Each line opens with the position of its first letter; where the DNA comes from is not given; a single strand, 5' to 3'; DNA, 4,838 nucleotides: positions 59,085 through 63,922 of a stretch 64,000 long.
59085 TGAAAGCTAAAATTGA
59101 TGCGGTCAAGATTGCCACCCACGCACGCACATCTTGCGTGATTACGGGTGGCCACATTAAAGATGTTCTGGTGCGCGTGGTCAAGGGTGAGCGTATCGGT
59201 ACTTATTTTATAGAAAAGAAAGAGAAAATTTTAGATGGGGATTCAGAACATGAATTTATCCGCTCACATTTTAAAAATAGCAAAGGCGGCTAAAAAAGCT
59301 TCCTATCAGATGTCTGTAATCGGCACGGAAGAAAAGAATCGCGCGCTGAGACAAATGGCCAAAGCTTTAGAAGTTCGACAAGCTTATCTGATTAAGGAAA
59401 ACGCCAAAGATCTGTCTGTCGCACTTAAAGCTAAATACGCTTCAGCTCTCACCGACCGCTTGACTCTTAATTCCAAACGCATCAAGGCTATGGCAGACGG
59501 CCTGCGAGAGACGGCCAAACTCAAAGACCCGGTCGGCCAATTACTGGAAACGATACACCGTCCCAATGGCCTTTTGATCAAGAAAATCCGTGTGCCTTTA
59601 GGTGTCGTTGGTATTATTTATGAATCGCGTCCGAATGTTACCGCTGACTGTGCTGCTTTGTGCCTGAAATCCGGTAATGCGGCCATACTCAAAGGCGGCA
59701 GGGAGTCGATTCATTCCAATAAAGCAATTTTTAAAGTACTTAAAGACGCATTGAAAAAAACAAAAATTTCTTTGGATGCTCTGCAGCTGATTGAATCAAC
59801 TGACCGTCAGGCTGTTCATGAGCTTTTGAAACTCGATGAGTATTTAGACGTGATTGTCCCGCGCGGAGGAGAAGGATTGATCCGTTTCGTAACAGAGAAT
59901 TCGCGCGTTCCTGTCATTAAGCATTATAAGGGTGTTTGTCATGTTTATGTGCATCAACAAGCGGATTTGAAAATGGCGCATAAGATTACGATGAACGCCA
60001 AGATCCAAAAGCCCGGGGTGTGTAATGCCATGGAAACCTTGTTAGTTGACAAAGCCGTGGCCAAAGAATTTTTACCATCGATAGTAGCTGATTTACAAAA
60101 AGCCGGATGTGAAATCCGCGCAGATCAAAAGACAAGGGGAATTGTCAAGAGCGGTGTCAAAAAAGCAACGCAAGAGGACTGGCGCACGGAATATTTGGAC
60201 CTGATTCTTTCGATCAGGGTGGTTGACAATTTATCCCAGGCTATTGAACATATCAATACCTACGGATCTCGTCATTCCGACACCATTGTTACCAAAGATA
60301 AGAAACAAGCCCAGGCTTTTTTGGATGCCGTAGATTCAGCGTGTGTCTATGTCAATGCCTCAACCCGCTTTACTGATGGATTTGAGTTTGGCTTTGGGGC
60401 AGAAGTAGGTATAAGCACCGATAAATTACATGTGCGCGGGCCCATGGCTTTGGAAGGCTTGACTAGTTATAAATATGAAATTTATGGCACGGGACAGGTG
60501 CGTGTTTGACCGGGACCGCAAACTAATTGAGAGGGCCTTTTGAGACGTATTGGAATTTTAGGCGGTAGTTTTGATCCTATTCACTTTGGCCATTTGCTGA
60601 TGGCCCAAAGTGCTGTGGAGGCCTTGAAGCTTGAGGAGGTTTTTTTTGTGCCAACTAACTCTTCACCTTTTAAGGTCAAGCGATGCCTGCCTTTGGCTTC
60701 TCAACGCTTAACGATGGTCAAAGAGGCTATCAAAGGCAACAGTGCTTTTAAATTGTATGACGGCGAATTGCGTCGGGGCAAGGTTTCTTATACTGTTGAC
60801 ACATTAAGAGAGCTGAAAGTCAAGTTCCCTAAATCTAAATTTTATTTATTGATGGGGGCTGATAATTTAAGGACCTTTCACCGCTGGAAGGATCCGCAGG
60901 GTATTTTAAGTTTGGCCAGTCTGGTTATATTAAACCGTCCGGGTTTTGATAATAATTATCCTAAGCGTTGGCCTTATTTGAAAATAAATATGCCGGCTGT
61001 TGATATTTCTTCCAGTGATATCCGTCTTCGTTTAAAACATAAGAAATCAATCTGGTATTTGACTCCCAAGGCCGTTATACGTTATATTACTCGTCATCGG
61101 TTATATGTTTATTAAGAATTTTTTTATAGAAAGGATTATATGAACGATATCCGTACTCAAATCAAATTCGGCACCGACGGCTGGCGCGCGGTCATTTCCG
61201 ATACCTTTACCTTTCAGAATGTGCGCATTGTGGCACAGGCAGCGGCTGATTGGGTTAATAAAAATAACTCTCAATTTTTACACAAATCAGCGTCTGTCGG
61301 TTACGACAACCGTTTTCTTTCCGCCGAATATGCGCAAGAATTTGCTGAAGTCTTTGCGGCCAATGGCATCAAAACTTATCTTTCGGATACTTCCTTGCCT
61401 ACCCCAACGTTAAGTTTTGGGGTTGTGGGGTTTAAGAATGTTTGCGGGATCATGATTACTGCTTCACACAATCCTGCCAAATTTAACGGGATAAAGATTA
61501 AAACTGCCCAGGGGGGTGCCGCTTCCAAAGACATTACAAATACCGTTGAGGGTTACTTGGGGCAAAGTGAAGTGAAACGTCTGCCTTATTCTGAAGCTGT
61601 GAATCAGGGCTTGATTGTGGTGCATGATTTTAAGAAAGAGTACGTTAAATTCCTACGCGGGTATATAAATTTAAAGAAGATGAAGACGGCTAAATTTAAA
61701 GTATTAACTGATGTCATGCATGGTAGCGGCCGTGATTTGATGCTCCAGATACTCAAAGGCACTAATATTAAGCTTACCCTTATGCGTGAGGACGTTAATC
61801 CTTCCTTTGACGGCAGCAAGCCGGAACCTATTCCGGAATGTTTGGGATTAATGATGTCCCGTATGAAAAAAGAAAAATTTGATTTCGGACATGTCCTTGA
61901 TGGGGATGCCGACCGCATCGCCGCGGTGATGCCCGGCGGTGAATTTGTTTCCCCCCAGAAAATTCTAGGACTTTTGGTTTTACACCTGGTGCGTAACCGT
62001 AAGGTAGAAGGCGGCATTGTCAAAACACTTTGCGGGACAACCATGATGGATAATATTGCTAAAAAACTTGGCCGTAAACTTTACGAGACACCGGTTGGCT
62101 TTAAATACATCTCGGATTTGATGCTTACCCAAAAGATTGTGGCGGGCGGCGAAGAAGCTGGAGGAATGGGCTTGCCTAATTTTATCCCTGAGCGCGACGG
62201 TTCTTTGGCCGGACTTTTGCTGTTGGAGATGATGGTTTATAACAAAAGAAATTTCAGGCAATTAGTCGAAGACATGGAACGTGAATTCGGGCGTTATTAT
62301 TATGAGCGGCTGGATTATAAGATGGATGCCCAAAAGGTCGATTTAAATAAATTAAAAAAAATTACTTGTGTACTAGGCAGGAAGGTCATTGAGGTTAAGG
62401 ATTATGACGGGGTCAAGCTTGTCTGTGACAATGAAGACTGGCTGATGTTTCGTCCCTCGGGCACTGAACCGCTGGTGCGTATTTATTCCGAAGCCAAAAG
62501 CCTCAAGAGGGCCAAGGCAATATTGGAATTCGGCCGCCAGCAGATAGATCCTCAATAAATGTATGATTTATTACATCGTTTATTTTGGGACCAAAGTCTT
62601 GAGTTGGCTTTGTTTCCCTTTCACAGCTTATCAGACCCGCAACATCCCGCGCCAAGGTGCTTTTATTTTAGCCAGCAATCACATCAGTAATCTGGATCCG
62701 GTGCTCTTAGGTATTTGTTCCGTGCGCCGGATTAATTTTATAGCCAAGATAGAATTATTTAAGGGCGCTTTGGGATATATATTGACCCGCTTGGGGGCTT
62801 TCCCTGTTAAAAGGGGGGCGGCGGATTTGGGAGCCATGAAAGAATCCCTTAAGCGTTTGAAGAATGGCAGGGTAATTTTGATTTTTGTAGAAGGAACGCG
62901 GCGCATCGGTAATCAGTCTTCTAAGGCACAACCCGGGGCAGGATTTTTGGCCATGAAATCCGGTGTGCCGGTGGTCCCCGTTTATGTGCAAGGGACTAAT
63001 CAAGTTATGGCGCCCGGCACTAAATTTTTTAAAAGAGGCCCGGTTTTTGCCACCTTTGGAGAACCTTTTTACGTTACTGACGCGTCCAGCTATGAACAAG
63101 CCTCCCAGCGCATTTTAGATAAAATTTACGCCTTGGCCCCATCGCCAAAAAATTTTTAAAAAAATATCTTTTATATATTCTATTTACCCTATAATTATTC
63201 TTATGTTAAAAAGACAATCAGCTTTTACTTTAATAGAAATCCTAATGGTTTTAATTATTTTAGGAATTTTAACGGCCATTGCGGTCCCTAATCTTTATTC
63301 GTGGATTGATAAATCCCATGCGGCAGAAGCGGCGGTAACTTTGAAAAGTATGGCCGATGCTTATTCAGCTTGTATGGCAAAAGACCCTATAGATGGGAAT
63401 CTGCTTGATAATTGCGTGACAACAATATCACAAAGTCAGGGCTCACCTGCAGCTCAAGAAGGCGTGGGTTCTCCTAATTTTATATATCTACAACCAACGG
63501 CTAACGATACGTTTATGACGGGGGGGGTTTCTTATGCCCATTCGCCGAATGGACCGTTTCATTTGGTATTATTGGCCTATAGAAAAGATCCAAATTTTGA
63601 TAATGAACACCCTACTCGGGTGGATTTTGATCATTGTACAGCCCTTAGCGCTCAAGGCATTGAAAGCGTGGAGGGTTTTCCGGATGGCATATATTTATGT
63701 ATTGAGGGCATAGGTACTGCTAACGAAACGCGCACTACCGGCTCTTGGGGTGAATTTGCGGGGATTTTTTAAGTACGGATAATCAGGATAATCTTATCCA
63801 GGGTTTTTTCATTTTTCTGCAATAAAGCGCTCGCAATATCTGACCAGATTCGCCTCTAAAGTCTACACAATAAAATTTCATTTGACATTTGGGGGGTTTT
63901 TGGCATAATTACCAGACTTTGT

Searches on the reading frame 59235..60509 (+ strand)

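Call 22: search_protein_families(library=pfam, proteins=[window:59235-60509:+], max_evalue=0.0001)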
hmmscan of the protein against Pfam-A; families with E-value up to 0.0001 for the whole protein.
window:59235-60509:+ (424 aa): 1 family
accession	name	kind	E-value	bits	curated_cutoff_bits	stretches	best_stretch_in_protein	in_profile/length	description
PF00171.27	Aldedh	-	6.9e-21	74.8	23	2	10-291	29-297/461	Aldehyde dehydrogenase family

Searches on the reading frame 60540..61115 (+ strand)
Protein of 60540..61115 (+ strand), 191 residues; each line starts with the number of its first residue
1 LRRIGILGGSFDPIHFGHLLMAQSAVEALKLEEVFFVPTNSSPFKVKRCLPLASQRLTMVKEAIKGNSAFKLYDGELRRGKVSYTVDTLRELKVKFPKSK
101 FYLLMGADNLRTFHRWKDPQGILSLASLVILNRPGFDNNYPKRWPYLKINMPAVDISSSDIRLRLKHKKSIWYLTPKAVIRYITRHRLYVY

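Call 22: search_protein_families(library=pfam, proteins=[window:60540-61115:+], max_evalue=0.0001)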
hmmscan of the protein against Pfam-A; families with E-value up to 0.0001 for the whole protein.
window:60540-61115:+ (191 aa): 1 family
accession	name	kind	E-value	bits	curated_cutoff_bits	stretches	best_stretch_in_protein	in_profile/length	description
PF01467.32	CTP_transf_like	-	4.9e-24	85.5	21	1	6-163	1-132/133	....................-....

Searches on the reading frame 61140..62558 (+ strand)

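Call 22: search_protein_families(library=pfam, proteins=[window:61140-62558:+], max_evalue=0.0001)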
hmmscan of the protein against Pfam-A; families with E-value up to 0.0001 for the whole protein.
window:61140-62558:+ (472 aa): 4 families
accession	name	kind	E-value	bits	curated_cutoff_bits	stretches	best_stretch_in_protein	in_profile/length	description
PF02878.22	PGM_PMM_I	-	4.1e-34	117.7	22.5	1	8-139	2-130/138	Phosphoglucomutase/phosphomannomutase, alpha/beta/alpha domain I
PF02880.22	PGM_PMM_III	-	4.4e-24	85.3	20.7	1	272-380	2-113/115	Phosphoglucomutase/phosphomannomutase, alpha/beta/alpha domain III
PF02879.22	PGM_PMM_II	-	6.6e-20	72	29.3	1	166-264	1-100/103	Phosphoglucomutase/phosphomannomutase, alpha/beta/alpha domain II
PF00408.26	PGM_PMM_IV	-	3.4e-07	30.7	23.1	1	413-463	22-63/68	Phosphoglucomutase/phosphomannomutase, C-terminal domain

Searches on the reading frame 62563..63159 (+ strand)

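Call 22: search_protein_families(library=pfam, proteins=[window:62563-63159:+], max_evalue=0.0001)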
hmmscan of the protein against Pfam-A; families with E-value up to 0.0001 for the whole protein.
window:62563-63159:+ (198 aa): 1 family
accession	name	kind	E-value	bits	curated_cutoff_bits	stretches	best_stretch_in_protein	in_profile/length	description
PF01553.26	Acyltransferase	-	3.8e-24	85.4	23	1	22-142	4-131/132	Acyltransferase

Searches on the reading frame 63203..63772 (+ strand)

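Call 22: search_protein_families(library=pfam, proteins=[window:63203-63772:+], max_evalue=0.0001)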
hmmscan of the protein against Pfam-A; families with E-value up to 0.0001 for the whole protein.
window:63203-63772:+ (189 aa): 1 family
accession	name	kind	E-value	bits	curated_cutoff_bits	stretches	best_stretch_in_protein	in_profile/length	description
PF07963.17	N_methyl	-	6.3e-07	29.2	21.2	1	3-27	2-26/27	Prokaryotic N-terminal methylation motif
